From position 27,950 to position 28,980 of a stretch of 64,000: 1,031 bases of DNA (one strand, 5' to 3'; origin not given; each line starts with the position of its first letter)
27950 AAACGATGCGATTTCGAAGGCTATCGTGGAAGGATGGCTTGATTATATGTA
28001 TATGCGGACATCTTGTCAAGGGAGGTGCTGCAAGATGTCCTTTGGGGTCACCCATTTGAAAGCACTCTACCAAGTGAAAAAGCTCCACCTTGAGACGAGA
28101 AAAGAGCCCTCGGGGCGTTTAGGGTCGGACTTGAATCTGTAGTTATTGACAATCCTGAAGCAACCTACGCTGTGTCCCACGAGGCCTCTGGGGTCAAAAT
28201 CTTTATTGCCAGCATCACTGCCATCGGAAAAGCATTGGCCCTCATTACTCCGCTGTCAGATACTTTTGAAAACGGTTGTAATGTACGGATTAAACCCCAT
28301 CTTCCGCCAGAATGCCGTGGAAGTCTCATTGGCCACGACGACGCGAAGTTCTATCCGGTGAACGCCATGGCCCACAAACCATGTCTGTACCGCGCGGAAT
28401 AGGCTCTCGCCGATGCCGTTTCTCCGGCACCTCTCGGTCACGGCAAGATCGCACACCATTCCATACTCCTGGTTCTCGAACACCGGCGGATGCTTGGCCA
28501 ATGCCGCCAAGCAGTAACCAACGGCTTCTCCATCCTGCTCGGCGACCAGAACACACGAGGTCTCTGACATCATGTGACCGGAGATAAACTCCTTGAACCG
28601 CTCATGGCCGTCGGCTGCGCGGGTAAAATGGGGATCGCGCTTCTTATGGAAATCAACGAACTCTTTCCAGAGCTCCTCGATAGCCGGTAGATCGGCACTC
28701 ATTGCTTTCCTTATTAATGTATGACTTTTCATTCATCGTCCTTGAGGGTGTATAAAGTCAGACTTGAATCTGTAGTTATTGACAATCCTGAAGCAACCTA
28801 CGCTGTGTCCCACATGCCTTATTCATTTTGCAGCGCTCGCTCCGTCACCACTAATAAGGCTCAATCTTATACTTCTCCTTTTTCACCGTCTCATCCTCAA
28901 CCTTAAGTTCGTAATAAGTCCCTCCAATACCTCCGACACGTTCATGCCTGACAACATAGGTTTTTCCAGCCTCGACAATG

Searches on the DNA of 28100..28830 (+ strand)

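Call 64: search_dna_similar(query=window:28100-28830:+, collection=plasmids, mode=distant, max_rows=8)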
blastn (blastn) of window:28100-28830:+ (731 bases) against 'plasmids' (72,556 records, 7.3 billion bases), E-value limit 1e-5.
No match.
